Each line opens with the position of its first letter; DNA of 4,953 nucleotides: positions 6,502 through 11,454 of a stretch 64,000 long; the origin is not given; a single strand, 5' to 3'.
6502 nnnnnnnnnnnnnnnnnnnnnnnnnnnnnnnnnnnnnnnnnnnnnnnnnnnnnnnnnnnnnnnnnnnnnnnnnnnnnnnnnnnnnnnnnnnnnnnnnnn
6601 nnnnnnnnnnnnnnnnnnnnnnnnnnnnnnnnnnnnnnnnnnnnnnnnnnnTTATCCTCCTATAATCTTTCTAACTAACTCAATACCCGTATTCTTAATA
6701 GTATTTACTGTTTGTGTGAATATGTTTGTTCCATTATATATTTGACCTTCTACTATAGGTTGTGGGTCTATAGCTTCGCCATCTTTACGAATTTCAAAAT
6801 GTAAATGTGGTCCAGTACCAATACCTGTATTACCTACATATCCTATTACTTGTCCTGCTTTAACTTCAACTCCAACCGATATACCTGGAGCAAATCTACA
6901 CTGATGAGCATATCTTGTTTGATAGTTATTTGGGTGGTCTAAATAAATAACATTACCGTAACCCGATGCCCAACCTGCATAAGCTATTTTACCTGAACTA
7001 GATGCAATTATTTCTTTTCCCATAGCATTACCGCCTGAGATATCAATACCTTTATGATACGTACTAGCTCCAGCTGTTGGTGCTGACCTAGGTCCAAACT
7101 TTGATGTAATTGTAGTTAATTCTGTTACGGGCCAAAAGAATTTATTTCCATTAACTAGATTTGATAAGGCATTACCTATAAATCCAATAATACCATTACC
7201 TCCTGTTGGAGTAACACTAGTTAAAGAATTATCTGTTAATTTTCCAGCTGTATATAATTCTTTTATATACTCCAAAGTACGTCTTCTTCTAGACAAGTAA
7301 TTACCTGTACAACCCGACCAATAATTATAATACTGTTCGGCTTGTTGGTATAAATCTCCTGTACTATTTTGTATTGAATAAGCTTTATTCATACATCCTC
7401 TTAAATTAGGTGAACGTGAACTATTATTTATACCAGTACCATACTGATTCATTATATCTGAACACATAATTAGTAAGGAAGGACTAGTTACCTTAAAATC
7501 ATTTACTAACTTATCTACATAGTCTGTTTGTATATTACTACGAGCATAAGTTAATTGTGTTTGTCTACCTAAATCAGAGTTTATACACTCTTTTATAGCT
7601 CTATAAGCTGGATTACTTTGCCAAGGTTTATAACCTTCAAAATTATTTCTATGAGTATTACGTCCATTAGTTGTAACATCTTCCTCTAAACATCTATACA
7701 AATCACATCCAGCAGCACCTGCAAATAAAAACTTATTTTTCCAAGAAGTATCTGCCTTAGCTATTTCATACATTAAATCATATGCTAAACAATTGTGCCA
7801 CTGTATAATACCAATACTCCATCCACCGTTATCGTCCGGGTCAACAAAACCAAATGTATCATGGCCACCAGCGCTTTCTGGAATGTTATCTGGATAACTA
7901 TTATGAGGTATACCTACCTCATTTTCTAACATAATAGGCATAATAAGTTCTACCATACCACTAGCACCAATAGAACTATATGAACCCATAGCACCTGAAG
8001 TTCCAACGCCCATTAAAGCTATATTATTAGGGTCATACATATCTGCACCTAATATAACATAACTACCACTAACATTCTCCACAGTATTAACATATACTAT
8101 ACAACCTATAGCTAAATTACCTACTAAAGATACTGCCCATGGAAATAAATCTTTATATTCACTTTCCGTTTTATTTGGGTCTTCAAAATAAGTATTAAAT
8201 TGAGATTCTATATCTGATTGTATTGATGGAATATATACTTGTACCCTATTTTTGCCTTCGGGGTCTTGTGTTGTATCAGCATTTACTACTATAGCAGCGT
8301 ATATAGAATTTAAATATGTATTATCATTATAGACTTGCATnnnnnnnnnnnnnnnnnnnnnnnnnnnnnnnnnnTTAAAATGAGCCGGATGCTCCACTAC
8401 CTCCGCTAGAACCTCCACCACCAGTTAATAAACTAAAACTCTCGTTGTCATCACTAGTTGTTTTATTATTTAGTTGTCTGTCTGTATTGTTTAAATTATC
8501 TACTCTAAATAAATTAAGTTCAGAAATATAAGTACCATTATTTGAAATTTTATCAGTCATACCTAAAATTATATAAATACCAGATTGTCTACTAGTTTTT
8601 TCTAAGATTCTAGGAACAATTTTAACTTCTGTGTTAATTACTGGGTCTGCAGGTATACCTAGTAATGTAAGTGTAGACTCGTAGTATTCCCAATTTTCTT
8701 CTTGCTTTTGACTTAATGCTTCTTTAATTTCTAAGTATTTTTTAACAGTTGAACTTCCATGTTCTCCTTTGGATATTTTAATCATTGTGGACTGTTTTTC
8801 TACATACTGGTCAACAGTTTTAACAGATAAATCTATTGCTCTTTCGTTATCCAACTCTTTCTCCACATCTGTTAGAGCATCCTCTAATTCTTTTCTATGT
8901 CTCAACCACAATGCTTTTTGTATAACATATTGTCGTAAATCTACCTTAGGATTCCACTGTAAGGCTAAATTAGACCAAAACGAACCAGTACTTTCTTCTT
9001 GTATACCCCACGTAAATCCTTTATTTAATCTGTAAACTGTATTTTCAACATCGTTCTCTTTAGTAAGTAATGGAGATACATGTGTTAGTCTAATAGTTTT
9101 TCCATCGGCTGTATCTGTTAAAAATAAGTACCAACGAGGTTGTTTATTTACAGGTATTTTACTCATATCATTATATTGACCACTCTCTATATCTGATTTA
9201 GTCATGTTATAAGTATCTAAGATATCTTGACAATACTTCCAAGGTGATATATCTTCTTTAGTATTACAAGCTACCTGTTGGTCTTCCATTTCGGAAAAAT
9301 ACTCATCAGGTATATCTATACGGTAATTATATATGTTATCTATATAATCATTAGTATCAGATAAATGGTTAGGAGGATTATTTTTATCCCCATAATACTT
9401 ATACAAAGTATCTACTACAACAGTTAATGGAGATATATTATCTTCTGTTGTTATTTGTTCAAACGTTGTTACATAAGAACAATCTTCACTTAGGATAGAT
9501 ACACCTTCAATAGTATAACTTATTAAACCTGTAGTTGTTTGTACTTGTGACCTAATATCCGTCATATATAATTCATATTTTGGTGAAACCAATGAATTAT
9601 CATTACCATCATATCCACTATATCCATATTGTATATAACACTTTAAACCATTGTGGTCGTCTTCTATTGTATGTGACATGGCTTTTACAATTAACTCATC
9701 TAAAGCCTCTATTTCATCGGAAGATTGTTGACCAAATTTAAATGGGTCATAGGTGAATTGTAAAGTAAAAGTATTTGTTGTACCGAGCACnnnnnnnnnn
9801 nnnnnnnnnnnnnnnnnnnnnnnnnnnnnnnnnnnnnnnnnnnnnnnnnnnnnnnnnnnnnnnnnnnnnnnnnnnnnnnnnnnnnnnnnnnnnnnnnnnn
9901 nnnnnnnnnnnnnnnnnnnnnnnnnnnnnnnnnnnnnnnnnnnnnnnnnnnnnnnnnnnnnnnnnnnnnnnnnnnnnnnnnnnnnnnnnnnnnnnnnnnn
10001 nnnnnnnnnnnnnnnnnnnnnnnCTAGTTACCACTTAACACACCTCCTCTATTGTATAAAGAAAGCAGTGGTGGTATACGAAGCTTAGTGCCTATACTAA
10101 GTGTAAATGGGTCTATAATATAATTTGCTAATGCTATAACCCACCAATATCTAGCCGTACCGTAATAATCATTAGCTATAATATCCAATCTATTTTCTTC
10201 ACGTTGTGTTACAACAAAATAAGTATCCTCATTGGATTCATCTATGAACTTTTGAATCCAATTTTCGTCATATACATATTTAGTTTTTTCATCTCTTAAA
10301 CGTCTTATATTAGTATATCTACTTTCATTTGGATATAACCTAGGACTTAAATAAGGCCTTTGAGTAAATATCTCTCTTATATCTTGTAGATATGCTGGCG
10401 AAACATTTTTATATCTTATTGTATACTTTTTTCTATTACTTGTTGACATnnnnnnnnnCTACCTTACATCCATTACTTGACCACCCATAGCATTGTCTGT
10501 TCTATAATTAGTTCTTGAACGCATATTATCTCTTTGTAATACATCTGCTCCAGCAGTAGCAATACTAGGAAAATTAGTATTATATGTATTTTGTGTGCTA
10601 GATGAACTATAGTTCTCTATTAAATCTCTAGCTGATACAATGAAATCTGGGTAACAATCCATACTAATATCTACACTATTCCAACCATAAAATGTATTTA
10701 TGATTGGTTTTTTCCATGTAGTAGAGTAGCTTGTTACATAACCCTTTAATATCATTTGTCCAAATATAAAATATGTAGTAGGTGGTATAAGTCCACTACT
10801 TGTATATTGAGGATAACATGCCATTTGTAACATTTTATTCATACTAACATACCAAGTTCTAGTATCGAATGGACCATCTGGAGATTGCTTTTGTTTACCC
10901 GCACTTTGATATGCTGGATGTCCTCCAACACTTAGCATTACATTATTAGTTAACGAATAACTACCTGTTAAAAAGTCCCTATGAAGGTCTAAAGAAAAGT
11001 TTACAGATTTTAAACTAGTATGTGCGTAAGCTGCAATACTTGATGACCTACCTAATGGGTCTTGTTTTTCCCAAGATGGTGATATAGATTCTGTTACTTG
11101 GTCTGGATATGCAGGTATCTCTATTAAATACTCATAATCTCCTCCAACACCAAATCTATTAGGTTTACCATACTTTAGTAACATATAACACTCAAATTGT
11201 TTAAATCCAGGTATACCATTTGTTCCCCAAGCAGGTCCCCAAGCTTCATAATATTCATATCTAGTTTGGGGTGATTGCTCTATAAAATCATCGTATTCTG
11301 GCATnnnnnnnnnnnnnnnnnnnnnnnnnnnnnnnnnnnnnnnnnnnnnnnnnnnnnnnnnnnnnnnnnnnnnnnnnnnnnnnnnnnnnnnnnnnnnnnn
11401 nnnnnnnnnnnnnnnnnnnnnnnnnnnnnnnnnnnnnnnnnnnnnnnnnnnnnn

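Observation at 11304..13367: Tail/baseplate protein built from about four dockerin modules (eight Ca-binding repeats)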

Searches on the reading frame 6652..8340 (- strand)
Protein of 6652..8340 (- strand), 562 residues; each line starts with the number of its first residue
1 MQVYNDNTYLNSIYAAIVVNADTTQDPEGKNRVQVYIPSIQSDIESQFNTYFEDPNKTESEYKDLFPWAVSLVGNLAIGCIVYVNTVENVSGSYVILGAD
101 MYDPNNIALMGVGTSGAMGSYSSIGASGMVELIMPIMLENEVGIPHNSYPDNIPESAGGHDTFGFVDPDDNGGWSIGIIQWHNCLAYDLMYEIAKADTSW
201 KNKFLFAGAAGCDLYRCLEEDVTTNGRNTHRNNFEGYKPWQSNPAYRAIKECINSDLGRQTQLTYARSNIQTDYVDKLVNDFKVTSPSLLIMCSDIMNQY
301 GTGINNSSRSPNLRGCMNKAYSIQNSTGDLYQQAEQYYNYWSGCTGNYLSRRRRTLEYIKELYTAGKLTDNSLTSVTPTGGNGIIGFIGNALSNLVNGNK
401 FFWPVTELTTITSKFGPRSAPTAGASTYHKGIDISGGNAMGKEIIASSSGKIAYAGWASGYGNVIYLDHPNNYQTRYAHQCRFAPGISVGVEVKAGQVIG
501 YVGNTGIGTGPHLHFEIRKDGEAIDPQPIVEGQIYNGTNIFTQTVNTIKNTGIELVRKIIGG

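Call 13: search_protein_families(library=pfam, proteins=[window:6652-8340:-], max_evalue=0.01)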
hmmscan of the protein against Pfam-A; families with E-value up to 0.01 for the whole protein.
window:6652-8340:- (562 aa): 1 family
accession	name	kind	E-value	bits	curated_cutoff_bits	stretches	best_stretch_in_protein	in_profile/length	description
PF01551.29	Peptidase_M23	-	3.5e-30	104.5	28.7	1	428-526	2-96/96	Peptidase family M23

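Call 14: search_protein_families(library=phrogs, proteins=[window:6652-8340:-], max_evalue=0.001)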
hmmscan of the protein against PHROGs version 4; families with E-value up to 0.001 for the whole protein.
window:6652-8340:- (562 aa): 28 families (the best 25 are shown)
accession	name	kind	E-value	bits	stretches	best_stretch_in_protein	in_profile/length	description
phrog_6700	-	lysis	2.3e-26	92.1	1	406-530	2603-2724/2898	endolysin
phrog_3578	-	lysis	2.3e-23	84.3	1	399-529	205-355/405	endolysin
phrog_880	-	lysis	2.9e-23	84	1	402-542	7-148/435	endolysin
phrog_37190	-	other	4.2e-22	79.8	1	410-526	122-234/244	peptidase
phrog_3084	-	lysis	6.6e-22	79.1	1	402-539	3-143/468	endolysin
phrog_7767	-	other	1.1e-21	78.4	1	409-535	4-124/194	metallo-endopeptidase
phrog_14988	-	other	1.4e-18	68.6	1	410-529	15-138/272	peptidase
phrog_28672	-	other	2.8e-18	66.7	1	374-519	233-375/397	metallo-endopeptidase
phrog_36429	-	unknown function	7.6e-18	64.6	1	426-532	127-235/1159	-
phrog_1067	-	head and packaging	1.7e-16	60.9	1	216-530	604-863/991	minor head protein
phrog_28394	-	unknown function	4.2e-16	60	1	425-526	199-296/303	-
phrog_16615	-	other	5.4e-16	59.5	1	421-529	411-516/529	peptidase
phrog_10030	-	tail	1.2e-15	57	1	417-527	1902-2015/2105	tail length tape measure protein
phrog_9205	-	unknown function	3.1e-14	52.7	1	400-524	520-647/1144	-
phrog_3572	-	lysis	1.5e-12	47.8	1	410-519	462-574/653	endolysin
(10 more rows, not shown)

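Call 79: search_protein_families(library=ncbifam, proteins=[window:6652-8340:-], max_evalue=0.01)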
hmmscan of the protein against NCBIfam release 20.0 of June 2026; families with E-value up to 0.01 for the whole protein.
window:6652-8340:- (562 aa): 14 families
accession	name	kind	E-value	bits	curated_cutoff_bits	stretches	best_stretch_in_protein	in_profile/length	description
NF052336.1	PdgHdaseHSB100310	equivalog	3.7e-24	85.7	500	1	399-524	33-148/316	peptidoglycan hydrolase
NF040883.1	amid_act_ActS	equivalog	7.5e-18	64.7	375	1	428-528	135-231/242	amidase activator ActS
NF008123.1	PRK10871.1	equivalog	2.5e-17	63.3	311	1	429-526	265-358/365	murein hydrolase activator NlpD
NF008652.0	PRK11649.1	equivalog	2.8e-17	62.5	341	1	403-526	286-406/439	murein DD-endopeptidase MepM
NF052530.1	Heli_ShapePgp3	exception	3.5e-17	62.4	300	1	399-530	139-264/270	peptidoglycan metallopeptidase Pgp3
NF053824.1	PdgNdpepShyC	equivalog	2.1e-16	59.9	700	1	407-521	273-384/429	peptidoglycan DD-endopeptidase ShyC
NF008644.1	PRK11637.1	equivalog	4.2e-16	58.9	270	1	401-529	264-382/385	murein hydrolase activator EnvC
NF053738.1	S2SprSpoIIQBc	equivalog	4.3e-15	56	250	1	429-531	122-224/232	stage II sporulation protein SpoIIQ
NF053825.1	PdgNdpepShyA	equivalog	3.1e-14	52.5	700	1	404-526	270-389/425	peptidoglycan DD-endopeptidase ShyA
NF050804.1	CellDivDipMCaul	equivalog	4e-14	52.4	900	1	400-519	506-615/634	cell division endopeptidase DipM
NF052529.1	PG_M23_Pgp6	exception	1.4e-09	37.1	600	1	426-527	332-429/452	peptidoglycan metallopeptidase Pgp6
NF041208.1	celldiv_DipM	equivalog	8.8e-08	31.8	740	1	402-529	299-416/419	cell division endopeptidase DipM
NF047755.1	LIC_10271_M23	exception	1.4e-05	24.9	180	1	427-527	115-206/207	LIC_10271 family cell wall hydrolase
NF047657.1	CellWlHdaseLepto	equivalog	0.00095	18.7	400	1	429-527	128-217/221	hypothetical protein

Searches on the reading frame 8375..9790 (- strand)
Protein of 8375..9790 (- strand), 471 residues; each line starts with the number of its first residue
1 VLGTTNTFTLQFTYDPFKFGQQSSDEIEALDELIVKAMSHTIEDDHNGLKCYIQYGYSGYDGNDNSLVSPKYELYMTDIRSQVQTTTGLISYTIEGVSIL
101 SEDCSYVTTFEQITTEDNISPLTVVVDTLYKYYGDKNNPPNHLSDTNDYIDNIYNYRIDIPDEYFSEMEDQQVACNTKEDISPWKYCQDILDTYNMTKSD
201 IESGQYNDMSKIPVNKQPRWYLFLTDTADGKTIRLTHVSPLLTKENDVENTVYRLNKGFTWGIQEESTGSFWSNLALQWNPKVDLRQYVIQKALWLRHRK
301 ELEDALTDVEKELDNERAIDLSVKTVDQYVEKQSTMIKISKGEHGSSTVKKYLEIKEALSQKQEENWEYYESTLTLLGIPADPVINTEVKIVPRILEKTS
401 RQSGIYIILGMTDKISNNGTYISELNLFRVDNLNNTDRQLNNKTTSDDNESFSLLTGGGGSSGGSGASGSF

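Call 3: search_protein_families(library=pfam, proteins=[window:8375-9790:-], max_evalue=1)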
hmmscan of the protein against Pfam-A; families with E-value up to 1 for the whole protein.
window:8375-9790:- (471 aa): 0 families

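Call 4: search_protein_families(library=phrogs, proteins=[window:8375-9790:-], max_evalue=0.01)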
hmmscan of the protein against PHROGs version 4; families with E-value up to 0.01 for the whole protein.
window:8375-9790:- (471 aa): 0 families

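Call 79: search_protein_families(library=ncbifam, proteins=[window:8375-9790:-], max_evalue=0.01)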
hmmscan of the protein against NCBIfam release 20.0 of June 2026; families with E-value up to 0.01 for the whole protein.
window:8375-9790:- (471 aa): 0 families

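Call 101: search_protein_families(library=phrogs, proteins=[window:8375-9790:-], max_evalue=1)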
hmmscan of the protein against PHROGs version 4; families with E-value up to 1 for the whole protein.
window:8375-9790:- (471 aa): 5 families
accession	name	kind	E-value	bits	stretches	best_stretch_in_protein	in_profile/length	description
phrog_20686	-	unknown function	0.021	16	1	396-450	70-124/135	-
phrog_19562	-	unknown function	0.23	12.6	1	147-182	10-44/72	-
phrog_18721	-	unknown function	0.24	12.6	1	256-340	14-96/146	-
phrog_34436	-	unknown function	0.28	12.2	1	274-304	27-55/64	-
phrog_6659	-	unknown function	0.51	11.7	0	298-338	3-41/57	-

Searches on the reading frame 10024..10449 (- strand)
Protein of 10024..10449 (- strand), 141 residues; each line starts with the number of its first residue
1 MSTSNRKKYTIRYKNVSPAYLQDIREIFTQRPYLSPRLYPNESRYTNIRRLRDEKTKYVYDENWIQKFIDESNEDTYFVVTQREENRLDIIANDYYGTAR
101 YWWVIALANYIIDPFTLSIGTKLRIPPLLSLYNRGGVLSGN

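Call 3: search_protein_families(library=pfam, proteins=[window:10024-10449:-], max_evalue=1)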
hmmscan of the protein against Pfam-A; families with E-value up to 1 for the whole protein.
window:10024-10449:- (141 aa): 1 family
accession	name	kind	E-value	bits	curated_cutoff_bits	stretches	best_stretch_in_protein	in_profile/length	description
PF11246.14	Phage_gp53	-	0.024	14.7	21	1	83-116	51-84/200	Base plate wedge protein 53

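Call 4: search_protein_families(library=phrogs, proteins=[window:10024-10449:-], max_evalue=0.01)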
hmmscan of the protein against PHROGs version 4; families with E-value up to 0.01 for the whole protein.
window:10024-10449:- (141 aa): 5 families
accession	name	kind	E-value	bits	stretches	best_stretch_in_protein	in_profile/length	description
phrog_7145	-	tail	1.7e-20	74.1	1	41-135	4-101/108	baseplate wedge subunit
phrog_15542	-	tail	1.2e-08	35.9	1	69-129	29-89/110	tail sheath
phrog_232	-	tail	5.6e-05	24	1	56-116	22-86/296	baseplate wedge subunit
phrog_1269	-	tail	0.00013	22.3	1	65-132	13-83/99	baseplate wedge subunit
phrog_21362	-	unknown function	0.0098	16.1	0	88-138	272-319/321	-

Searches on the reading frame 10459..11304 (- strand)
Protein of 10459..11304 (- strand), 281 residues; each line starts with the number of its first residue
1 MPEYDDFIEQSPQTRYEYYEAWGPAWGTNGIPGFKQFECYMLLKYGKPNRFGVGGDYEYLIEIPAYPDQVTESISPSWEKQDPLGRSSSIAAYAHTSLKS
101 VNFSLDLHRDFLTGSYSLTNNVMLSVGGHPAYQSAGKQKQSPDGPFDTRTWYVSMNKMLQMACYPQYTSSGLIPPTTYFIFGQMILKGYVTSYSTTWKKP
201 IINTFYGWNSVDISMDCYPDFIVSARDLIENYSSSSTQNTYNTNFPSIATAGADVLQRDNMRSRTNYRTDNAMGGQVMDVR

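Call 3: search_protein_families(library=pfam, proteins=[window:10459-11304:-], max_evalue=1)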
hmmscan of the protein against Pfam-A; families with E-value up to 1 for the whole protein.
window:10459-11304:- (281 aa): 0 families

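Call 4: search_protein_families(library=phrogs, proteins=[window:10459-11304:-], max_evalue=0.01)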
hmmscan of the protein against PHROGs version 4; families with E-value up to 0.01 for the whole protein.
window:10459-11304:- (281 aa): 0 families

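Call 79: search_protein_families(library=ncbifam, proteins=[window:10459-11304:-], max_evalue=0.01)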
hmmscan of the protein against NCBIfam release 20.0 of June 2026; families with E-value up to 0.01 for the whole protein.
window:10459-11304:- (281 aa): 0 families

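Call 101: search_protein_families(library=phrogs, proteins=[window:10459-11304:-], max_evalue=1)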
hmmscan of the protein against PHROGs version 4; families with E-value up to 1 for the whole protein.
window:10459-11304:- (281 aa): 0 families
